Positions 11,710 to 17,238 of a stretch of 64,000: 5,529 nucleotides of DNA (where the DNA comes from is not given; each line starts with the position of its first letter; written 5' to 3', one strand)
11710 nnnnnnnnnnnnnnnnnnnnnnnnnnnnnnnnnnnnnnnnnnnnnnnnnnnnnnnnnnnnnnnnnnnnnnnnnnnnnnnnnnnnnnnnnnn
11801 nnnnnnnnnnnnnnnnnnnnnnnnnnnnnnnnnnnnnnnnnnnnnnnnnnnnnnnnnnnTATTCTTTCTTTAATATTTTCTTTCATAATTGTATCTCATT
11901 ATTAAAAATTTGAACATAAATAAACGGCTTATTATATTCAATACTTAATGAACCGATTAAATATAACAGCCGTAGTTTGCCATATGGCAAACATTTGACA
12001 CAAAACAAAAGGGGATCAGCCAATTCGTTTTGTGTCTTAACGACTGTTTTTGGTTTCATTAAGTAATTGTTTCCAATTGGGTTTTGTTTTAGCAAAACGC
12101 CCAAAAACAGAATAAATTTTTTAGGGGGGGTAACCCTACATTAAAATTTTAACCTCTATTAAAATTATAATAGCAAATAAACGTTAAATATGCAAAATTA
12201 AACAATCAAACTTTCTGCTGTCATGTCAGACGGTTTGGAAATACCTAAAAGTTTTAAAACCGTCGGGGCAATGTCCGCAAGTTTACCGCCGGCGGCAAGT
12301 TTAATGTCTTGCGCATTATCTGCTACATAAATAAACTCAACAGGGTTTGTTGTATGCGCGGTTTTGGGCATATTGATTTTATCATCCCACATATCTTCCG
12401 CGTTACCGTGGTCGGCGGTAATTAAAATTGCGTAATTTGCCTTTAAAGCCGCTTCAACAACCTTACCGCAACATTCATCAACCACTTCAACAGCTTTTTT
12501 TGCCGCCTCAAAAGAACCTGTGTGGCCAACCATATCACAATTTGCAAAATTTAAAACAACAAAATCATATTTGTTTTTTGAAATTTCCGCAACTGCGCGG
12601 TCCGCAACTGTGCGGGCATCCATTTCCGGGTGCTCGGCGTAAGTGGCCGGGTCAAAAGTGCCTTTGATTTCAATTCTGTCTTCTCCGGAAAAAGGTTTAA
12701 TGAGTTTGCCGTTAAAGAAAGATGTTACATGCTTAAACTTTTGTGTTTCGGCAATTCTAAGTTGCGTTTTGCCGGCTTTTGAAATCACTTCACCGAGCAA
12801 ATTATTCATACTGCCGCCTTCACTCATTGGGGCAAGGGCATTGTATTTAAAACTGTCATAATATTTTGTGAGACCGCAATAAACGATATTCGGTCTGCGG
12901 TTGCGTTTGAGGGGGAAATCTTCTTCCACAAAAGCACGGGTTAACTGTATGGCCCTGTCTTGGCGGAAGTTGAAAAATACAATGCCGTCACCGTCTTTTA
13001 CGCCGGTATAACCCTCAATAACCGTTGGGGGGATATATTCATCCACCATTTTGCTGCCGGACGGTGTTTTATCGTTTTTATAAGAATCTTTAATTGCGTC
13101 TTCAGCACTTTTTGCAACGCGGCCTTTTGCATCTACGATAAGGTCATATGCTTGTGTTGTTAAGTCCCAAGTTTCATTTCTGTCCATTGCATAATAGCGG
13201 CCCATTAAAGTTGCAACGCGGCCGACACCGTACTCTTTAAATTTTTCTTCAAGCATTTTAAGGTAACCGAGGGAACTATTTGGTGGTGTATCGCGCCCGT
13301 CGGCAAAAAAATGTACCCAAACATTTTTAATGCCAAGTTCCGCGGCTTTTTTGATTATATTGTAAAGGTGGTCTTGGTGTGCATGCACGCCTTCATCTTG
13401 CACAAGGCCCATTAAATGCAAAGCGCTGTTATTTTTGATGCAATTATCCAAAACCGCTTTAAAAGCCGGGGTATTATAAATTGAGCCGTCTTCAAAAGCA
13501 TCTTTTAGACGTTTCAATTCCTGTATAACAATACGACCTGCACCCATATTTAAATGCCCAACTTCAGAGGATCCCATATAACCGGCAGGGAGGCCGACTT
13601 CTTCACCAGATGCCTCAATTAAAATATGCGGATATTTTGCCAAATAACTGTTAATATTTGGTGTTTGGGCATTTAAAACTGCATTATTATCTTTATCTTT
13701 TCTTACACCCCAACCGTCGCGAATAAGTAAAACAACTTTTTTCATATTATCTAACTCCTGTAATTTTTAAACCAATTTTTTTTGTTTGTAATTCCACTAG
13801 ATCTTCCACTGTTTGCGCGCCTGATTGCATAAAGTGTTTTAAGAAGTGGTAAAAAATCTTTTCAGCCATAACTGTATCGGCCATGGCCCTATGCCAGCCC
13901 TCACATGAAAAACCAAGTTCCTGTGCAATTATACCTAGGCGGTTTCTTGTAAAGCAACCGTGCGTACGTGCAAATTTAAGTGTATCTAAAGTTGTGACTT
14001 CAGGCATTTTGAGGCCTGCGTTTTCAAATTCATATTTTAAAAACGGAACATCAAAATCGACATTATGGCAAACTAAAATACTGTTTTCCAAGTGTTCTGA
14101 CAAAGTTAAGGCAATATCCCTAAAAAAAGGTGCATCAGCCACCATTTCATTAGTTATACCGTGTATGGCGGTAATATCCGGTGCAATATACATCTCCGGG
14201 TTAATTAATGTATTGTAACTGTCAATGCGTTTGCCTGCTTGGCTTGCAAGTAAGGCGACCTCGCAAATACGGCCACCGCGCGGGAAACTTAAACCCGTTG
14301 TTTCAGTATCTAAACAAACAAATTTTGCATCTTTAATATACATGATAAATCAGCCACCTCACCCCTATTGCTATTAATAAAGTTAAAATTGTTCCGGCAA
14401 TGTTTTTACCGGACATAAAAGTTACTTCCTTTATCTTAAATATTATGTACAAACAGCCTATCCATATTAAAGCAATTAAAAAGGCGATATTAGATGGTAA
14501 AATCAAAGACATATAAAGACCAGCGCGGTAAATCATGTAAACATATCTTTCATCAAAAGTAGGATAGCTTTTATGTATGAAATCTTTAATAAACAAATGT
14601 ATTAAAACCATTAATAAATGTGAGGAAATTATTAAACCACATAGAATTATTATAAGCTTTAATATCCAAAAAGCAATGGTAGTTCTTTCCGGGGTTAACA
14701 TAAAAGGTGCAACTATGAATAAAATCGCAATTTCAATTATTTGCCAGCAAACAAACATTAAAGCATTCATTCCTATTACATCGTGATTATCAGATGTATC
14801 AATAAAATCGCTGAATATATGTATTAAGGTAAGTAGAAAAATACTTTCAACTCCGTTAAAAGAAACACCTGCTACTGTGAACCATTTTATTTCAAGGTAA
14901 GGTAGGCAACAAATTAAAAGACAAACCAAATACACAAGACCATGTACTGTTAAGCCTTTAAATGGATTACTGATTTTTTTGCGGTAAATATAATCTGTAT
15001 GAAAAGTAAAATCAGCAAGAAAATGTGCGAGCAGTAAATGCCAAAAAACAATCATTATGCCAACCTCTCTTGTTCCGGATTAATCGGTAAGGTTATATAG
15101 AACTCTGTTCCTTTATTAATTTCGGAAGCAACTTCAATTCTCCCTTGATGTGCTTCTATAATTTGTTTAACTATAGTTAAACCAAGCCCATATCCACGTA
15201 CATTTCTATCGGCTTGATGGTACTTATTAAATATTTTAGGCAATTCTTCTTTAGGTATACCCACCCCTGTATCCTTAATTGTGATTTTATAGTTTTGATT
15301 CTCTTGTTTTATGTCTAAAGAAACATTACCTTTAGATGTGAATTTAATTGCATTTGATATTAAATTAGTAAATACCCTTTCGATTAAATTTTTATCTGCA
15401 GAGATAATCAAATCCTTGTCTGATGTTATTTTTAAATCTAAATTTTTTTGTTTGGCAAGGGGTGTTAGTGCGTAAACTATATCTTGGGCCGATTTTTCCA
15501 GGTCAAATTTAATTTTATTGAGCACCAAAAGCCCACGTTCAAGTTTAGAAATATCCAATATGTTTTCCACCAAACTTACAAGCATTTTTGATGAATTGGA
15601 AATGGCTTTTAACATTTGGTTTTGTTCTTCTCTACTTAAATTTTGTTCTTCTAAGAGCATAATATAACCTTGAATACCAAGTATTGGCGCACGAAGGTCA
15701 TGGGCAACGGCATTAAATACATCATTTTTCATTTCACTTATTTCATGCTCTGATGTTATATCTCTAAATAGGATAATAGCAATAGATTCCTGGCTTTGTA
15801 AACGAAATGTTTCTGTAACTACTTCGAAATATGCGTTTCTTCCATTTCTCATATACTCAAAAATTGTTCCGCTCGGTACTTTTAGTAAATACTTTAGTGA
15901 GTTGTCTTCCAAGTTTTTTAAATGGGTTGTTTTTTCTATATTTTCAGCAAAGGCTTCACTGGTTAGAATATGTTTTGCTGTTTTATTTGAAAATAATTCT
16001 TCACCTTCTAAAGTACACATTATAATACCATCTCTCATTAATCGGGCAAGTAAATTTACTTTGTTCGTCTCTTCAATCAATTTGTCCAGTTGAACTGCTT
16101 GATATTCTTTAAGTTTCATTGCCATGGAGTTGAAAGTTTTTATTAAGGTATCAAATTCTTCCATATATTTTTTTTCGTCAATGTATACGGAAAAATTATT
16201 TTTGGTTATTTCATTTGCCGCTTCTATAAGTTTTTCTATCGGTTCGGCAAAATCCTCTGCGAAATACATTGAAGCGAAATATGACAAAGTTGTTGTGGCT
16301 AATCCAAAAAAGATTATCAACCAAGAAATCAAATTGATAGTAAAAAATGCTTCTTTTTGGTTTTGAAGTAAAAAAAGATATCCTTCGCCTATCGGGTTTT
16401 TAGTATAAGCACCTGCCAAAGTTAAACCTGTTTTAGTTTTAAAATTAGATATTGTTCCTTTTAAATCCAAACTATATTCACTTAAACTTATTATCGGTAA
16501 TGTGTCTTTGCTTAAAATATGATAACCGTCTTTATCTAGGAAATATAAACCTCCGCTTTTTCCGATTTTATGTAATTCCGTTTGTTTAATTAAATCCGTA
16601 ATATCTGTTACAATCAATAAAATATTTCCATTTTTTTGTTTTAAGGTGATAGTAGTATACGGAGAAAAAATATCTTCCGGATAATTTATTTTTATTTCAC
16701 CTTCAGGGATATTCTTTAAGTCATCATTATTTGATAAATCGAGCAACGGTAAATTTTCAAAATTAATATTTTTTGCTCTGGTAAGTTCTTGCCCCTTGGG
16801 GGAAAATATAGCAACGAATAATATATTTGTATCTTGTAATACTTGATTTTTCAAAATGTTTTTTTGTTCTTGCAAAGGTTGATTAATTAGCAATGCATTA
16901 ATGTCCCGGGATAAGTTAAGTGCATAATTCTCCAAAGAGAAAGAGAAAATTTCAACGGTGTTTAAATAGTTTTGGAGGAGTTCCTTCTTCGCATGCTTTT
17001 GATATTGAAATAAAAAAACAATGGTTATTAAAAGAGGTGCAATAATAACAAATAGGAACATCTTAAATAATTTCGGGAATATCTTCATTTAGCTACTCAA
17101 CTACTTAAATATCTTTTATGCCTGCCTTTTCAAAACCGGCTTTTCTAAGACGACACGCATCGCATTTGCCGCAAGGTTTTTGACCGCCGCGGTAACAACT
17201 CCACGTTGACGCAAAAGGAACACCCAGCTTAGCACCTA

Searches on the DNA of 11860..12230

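Call 72: search_rna_families(source=window, start=11860, end=12230, threshold=evalue, max_evalue=10, show_alignments=2)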
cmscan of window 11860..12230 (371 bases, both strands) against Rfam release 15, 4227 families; matches with E-value up to 10: 9.
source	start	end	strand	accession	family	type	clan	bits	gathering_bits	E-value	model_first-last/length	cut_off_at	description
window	11925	12029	-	RF02822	Srn266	Gene; sRNA;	-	27.1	63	0.023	1-112/112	no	Streptococcus RNA 266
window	11905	11980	-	RF02732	JA04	Gene; sRNA;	-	18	81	4.7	1-81/81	no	Aggregatibacter sRNA JA04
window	12051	12158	-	RF01654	ceN82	Gene; snRNA; snoRNA; HACA-box;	-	17.1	80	2.8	1-135/135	no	Caenorhabditis snoRNA ceN82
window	12193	12228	+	RF01102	PK1-TEV_CVMV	Cis-reg; leader;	-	16.8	40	5.2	1-37/37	no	5'-leader pseudoknot of TEV/CVMV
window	12090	12185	-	RF02529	SSRC8_1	Gene; sRNA;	-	15.4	80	3.1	1-150/150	no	Streptococcus sRNA SSRC8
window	11905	12037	-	RF01262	snR44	Gene; snRNA; snoRNA; HACA-box;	CL00035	14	33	2.1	1-211/211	no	Small nucleolar RNA snR44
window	12069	12172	+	RF03155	TD-1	Cis-reg;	CL00124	14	64.5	8.8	1-120/120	no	TD-1 RNA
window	11911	11976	+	RF02709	TeloSII_ncR43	Gene; sRNA;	-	13.7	298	0.43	1-277/277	no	TeloSII non coding RNA 43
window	11918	12049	-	RF01621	ceN126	Gene; snRNA; snoRNA; HACA-box;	-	13.7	80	8.7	1-131/131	no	Caenorhabditis snoRNA ceN126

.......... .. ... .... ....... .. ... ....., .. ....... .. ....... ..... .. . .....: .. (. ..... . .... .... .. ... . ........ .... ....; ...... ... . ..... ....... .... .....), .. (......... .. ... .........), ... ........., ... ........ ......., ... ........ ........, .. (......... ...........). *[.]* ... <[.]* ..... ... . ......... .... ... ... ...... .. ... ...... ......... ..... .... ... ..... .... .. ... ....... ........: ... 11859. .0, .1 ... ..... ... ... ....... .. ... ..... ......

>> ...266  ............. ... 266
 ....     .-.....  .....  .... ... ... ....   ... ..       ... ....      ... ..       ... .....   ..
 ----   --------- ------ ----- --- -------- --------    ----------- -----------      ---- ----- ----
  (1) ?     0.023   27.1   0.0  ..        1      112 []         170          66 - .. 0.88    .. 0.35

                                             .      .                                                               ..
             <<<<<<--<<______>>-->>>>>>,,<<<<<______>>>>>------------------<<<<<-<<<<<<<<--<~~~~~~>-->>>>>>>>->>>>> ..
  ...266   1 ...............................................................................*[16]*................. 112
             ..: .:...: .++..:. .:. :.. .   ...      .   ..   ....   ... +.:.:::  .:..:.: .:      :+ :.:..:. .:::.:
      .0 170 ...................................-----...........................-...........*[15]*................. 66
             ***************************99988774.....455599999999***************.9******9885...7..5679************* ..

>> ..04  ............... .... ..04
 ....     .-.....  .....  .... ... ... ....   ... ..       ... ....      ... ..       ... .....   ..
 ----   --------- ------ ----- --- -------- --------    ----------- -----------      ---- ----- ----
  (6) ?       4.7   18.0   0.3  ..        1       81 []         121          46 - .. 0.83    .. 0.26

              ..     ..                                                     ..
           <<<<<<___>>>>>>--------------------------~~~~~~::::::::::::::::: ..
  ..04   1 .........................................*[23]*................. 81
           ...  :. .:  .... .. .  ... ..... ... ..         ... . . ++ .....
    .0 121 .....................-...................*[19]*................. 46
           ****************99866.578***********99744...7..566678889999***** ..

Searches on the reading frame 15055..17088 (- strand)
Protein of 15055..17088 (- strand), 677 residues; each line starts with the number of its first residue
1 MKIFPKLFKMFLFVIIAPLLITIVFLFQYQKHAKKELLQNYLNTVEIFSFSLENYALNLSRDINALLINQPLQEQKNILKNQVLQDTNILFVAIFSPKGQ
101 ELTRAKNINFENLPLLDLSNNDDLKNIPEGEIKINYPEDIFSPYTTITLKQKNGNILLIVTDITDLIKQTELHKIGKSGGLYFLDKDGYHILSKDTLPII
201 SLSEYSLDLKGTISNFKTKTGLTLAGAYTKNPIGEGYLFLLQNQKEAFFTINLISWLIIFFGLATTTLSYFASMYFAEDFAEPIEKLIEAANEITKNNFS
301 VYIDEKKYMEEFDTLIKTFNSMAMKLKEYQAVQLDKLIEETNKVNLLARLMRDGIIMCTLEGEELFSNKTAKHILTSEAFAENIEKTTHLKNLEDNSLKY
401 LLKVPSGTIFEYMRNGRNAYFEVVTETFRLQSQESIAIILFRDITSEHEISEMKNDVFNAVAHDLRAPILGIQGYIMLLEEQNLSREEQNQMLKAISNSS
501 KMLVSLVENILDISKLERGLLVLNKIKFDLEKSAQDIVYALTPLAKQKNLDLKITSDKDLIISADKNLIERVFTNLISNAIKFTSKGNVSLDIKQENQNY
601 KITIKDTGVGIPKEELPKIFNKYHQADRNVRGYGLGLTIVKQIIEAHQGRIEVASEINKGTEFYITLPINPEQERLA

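Call 41: search_protein_families(library=pfam, max_evalue=0.00001, proteins=[window:15055-17088:-])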
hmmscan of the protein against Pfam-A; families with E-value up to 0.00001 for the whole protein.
window:15055-17088:- (677 aa): 2 families
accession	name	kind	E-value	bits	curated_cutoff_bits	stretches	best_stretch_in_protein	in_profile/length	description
PF02518.31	HATPase_c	-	2.1e-29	102.7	26.4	1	565-669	2-109/111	Histidine kinase-, DNA gyrase B-, and HSP90-like ATPase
PF00512.31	HisKA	-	2.5e-14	53.5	26.9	1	454-519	2-66/66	His Kinase A (phospho-acceptor) domain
